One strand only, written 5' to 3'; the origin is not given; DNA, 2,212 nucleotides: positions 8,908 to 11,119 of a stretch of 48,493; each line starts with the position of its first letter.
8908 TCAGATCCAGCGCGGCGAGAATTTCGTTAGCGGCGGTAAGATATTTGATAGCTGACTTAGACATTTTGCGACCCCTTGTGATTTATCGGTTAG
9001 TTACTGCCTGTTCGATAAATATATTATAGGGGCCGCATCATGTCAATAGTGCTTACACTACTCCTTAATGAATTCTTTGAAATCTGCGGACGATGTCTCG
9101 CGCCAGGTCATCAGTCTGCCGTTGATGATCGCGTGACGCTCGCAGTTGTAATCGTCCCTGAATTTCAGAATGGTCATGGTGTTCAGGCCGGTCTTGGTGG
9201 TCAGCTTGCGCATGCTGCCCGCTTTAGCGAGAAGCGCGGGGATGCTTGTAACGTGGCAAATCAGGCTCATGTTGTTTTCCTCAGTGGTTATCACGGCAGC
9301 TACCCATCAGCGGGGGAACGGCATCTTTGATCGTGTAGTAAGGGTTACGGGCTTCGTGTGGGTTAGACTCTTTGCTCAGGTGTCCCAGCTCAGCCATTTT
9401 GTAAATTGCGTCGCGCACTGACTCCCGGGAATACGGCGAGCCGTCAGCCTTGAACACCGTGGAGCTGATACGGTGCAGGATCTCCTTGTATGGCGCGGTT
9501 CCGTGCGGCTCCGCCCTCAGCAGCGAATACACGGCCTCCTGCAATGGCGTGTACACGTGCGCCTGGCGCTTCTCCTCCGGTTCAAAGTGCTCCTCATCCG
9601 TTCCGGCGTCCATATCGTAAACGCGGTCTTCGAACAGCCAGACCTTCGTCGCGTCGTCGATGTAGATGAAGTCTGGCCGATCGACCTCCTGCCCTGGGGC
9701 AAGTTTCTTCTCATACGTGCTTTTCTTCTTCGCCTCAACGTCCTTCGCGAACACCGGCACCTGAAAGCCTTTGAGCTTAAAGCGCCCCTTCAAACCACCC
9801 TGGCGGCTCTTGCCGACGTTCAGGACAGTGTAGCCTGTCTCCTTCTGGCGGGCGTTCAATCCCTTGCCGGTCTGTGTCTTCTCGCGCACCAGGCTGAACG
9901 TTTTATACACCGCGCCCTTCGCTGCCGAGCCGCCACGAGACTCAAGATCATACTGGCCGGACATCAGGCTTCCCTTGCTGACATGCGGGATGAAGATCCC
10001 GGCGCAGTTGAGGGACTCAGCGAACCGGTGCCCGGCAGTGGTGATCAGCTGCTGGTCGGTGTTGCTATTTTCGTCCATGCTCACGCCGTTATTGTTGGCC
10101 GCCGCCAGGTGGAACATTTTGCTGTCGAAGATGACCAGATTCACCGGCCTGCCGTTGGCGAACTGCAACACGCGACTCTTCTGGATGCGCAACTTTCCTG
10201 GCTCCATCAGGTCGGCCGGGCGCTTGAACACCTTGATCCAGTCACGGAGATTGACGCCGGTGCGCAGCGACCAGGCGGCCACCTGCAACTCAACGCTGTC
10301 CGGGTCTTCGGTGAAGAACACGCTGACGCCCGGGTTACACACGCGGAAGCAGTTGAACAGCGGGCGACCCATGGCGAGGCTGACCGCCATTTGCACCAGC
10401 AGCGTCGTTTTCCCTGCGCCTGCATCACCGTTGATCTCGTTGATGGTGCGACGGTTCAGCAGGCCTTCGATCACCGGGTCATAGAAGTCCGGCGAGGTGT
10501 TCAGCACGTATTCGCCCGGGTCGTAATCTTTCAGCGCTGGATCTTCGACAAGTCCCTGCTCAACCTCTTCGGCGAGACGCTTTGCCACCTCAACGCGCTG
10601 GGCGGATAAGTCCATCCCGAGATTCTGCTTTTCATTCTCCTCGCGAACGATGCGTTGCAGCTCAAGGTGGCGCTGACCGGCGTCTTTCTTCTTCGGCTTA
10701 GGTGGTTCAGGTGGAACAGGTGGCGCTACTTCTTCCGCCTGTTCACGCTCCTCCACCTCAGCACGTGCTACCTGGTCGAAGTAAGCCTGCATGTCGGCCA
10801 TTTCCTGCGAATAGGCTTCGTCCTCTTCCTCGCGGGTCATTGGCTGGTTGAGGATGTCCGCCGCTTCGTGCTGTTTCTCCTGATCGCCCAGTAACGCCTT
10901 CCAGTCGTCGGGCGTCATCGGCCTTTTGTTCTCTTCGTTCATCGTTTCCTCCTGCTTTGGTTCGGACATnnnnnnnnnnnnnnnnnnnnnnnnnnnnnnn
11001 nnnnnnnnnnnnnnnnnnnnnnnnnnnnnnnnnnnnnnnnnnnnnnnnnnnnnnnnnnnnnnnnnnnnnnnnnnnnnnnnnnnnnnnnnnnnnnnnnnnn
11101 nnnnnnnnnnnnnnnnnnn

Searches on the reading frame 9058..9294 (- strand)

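Call 28: search_protein_families(library=pfam, proteins=[window:9058-9294:-], max_evalue=0.01)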
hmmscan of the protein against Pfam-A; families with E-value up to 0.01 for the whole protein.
window:9058-9294:- (78 aa): 1 family
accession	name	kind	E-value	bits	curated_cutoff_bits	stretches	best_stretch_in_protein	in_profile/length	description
PF06322.17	Phage_NinH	-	0.0068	16.7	29.8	1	26-66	17-57/60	Phage NinH protein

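Call 55: search_protein_families(library=phrogs, proteins=[window:9058-9294:-], max_evalue=0.00001)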
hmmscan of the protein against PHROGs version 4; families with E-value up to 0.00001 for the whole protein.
window:9058-9294:- (78 aa): 1 family
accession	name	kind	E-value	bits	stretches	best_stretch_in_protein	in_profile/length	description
phrog_268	-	unknown function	2.6e-15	57.3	1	11-71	41-102/119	-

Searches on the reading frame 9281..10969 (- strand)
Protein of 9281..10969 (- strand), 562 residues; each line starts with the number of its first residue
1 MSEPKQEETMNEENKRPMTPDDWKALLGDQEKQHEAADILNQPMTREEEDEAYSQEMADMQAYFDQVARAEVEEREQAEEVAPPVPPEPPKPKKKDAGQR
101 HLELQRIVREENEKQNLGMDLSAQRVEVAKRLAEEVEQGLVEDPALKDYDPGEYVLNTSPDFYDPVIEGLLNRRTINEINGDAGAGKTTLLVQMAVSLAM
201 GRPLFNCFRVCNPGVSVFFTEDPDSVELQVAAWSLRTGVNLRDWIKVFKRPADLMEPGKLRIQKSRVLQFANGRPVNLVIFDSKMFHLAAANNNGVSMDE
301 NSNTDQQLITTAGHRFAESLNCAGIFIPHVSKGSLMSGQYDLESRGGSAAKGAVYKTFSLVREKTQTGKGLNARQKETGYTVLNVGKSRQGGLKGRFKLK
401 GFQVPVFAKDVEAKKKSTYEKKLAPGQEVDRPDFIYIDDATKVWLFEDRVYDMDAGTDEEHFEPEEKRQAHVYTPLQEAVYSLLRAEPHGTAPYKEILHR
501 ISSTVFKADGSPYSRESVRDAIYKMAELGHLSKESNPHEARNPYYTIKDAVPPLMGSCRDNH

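Call 28: search_protein_families(library=pfam, proteins=[window:9281-10969:-], max_evalue=0.01)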
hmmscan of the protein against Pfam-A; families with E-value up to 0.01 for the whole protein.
window:9281-10969:- (562 aa): 2 families
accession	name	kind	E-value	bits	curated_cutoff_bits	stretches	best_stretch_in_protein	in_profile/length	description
PF13481.12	AAA_25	-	1.5e-16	61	27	1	158-333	17-193/195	AAA domain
PF25199.1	nSTAND_NTPase5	-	0.0018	18.5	34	1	179-199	46-66/145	Novel STAND NTPase 5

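Call 42: search_solved_structures(query=window:9281-10942:-, max_evalue=1)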
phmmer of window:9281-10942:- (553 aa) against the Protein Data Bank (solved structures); distinct sequences matched with E-value up to 1: 6.
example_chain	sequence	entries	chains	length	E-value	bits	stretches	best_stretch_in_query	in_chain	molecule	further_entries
1g8y_A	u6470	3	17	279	0.067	15.2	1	164-339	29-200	REGULATORY PROTEIN REPA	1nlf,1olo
3anx_A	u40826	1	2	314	0.17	13.8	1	70-161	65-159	spermidine synthase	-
1uir_A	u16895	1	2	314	0.17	13.8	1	70-161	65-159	Polyamine Aminopropyltransferase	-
9f5x_2H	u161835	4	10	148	0.43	12.5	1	58-133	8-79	Cox6b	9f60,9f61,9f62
9q2c_B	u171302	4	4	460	0.66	11.9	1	143-281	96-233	DNA repair protein RAD57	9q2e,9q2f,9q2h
9q2i_B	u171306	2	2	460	0.79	11.6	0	143-202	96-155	DNA repair protein RAD57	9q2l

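Call 43: find_homologous_proteins(query=window:9281-10942:-, max_evalue=0.00001)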
Query window:9281-10942:- (553 aa): 9 proteins with E <= 0.00001 among 8000 candidates.
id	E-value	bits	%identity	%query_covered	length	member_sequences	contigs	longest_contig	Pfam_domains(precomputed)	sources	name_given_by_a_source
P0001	0.0e+0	1252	99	100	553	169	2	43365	PF13481.13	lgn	-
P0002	0.0e+0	1109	87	100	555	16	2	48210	PF13481.13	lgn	-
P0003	2.5e-280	949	74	100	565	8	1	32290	PF13481.13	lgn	-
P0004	2.9e-272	922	72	99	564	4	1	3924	PF13481.13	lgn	-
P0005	3.1e-239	813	66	99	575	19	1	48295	PF13481.13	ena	-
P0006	1.5e-204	699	58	97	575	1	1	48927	PF13481.13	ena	-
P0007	1.6e-204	699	58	97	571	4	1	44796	PF13481.13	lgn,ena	-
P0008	5.3e-52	195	38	51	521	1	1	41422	PF13481.13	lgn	-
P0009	2.2e-44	170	41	46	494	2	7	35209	PF13481.13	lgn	-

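Call 44: find_encoding_contigs(protein=P0005, flank=10000, max_places=1)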
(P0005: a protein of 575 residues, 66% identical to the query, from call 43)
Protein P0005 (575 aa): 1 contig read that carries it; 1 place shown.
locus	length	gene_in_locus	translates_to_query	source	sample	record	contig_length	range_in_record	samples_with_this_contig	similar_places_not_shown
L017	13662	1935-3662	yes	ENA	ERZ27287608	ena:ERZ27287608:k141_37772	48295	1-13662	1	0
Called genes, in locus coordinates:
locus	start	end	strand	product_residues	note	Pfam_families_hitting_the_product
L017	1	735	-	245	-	?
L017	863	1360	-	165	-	PF16677:GP3_package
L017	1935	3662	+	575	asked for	PF13481:AAA_25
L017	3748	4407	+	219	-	-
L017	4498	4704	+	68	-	-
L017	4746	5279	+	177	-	-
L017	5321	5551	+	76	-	-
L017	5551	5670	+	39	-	-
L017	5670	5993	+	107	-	-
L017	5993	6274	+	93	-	-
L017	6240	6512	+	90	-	-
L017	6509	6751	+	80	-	-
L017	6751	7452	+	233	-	PF19905:DUF6378 (weak)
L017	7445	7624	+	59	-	-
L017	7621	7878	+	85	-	PF12961:DUF3850, PF04266:ASCH (weak)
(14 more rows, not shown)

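Call 45: find_encoding_contigs(protein=P0006, flank=10000, max_places=1)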
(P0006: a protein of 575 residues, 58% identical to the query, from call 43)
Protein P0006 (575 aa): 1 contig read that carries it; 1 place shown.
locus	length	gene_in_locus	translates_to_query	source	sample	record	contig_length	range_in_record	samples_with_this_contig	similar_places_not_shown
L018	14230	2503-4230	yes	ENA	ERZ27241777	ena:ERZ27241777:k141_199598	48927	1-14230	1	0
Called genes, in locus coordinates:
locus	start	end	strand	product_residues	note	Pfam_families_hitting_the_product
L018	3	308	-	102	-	?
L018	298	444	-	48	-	-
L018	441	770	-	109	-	-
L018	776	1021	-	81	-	-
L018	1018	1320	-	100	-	-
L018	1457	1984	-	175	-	PF16677:GP3_package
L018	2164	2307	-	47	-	-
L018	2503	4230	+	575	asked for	PF13481:AAA_25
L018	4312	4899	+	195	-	-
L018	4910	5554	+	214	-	-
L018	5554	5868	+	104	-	PF00805:Pentapeptide (weak), PF13599:Pentapeptide_4 (weak), PF00805:Pentapeptide (weak)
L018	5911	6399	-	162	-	PF00959:Phage_lysozyme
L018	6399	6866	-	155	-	PF10721:DUF2514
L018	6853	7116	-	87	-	PF05106:Phage_holin_3_1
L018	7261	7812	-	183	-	-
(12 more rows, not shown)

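Call 46: find_encoding_contigs(protein=P0007, flank=10000, max_places=1)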
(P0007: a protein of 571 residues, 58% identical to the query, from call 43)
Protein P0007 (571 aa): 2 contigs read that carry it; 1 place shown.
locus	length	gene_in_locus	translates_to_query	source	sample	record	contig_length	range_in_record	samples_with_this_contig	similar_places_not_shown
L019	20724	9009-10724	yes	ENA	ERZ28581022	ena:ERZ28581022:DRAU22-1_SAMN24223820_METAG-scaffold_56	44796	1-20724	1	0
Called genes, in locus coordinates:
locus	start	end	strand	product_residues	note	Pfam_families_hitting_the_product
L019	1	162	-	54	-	?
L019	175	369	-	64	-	-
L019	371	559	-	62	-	-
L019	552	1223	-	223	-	-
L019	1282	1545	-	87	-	-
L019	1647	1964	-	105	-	-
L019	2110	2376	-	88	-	-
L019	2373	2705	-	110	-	-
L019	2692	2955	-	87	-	-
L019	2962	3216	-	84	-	-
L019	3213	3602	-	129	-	-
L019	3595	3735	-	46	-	-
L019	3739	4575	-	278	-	PF27195:YdhT_N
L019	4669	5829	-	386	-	-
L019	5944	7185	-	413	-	PF25109:HAD_PNKP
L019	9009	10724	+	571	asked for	PF13481:AAA_25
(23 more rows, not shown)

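Call 55: search_protein_families(library=phrogs, proteins=[window:9281-10942:-], max_evalue=0.00001)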
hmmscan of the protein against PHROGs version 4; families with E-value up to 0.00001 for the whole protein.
window:9281-10942:- (553 aa): 5 families
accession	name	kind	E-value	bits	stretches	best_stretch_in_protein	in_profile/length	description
phrog_906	-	DNA, RNA and nucleotide metabolism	5.9e-14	52.7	1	24-366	399-710/872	DNA polymerase/primase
phrog_2850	-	unknown function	6.7e-13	49.3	1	22-356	35-336/465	-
phrog_3228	-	DNA, RNA and nucleotide metabolism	3.8e-11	43.1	1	115-364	327-567/766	replicative helicase-primase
phrog_2597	-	DNA, RNA and nucleotide metabolism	1.8e-07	31.1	0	98-197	306-399/747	DNA primase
phrog_3123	-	unknown function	5.1e-07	29.6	1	124-350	303-535/583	-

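Call 60: predict_structure(alignment_id=A1)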
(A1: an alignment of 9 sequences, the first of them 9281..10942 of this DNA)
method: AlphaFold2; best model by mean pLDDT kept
length: 553 residues; sequences in the alignment: 9
mean_pLDDT: 61.3   pTM: 0.44
mean pLDDT of the five models: 61.3, 60.1, 57.1, 55.5, 54.6
residues with pLDDT >= 90: 20; 70-90: 218; 50-70: 119; < 50: 196
segments of 3 or more residues with pLDDT < 50: 1-6, 61-73, 75-84, 135-153, 161-176, 276-296, 319-355, 357-360, 363-366, 370-394, 423-430, 434-453, 543-553
pLDDT, mean of each block of 10 residues (from residue 1): 43 58 61 71 74 61 36 39 56 82 80 78 75 48 28 55 37 45 80 69 84 79 81 87 65 83 84 53 39 47 67 63 29 25 30 46 49 42 40 56 73 74 47 47 41 50 79 86 91 87 88 86 85 84 40 30
secondary structure, 60 per line:
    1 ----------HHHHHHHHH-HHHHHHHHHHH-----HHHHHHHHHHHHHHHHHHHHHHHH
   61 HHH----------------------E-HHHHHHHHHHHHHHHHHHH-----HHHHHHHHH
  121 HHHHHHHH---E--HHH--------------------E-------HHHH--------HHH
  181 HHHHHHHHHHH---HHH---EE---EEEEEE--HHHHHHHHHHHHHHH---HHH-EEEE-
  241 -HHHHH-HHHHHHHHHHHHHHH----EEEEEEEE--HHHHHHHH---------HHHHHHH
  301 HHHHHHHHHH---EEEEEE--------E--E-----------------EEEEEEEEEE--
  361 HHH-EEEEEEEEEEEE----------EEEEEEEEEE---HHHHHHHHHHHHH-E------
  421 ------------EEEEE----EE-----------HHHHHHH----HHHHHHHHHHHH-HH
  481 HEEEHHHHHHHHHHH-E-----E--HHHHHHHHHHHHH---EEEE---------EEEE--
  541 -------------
elements in order: H11-19 H21-31 H37-63 H88-106 H112-128 H166-169 H178-191 E206-211 H214-228 E236-239 H242-246 H248-262 E267-274 H277-284 H294-310 E314-319 E349-358 E365-376 E387-396 H400-412 E433-437 H455-461 H466-477 E482-484 H485-495 H506-518 E522-525 E535-538

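Call 64: find_encoding_contigs(protein=P0004, flank=3000, max_places=1)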
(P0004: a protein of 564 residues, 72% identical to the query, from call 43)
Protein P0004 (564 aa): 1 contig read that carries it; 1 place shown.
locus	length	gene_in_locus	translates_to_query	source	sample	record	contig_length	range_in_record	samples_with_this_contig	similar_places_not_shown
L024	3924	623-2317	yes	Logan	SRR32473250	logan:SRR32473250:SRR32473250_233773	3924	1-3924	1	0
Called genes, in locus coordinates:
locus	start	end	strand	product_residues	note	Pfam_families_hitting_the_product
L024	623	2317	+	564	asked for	PF13481:AAA_25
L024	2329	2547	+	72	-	-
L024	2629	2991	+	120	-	-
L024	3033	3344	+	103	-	-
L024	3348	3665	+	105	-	-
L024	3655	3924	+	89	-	?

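Call 73: find_encoding_contigs(protein=P0008, flank=6000, max_places=1)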
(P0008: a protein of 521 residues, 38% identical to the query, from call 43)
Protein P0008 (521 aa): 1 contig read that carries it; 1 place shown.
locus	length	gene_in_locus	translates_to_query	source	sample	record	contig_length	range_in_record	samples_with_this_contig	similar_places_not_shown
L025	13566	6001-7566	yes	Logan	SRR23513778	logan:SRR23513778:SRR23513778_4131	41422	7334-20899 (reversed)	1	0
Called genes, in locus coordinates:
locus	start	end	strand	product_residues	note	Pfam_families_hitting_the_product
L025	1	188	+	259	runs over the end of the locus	-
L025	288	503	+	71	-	-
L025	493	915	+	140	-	PF11672:DUF3268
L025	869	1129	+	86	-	-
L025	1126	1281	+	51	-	-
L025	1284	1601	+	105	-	-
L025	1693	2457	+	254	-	PF13927:Ig_3 (faint), PF13895:Ig_2 (faint), PF13573:SprB (faint)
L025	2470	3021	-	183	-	PF10721:DUF2514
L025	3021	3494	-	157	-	-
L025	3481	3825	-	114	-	PF05106:Phage_holin_3_1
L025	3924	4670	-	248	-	PF18757:Nmad5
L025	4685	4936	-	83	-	-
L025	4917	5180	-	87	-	-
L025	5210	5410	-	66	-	-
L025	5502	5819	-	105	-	-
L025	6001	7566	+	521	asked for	PF13481:AAA_25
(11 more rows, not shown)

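Call 74: find_encoding_contigs(protein=P0009, flank=6000, max_places=2)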
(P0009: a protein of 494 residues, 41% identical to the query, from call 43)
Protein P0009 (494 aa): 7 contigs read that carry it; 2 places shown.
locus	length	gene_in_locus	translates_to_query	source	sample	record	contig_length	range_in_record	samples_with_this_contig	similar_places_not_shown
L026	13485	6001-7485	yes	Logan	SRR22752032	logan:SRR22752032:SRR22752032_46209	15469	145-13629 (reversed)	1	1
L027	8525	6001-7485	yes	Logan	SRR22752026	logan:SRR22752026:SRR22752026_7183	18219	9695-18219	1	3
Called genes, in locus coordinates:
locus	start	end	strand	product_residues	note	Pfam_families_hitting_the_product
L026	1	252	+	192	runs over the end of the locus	-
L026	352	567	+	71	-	-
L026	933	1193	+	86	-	-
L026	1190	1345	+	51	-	-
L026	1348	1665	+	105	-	-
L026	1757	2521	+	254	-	PF13927:Ig_3 (faint), PF13895:Ig_2 (faint), PF13573:SprB (faint)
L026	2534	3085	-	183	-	PF10721:DUF2514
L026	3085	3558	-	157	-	-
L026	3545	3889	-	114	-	PF05106:Phage_holin_3_1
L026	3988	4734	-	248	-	PF18757:Nmad5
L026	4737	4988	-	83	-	-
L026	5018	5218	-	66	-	-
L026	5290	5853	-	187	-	-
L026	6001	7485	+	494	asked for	PF13481:AAA_25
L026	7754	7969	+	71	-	-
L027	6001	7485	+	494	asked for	PF13481:AAA_25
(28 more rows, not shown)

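Call 109: search_protein_families(library=ncbifam, proteins=[window:9281-10942:-], max_evalue=0.001)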
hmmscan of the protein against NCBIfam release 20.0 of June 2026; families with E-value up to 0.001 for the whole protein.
window:9281-10942:- (553 aa): 0 families
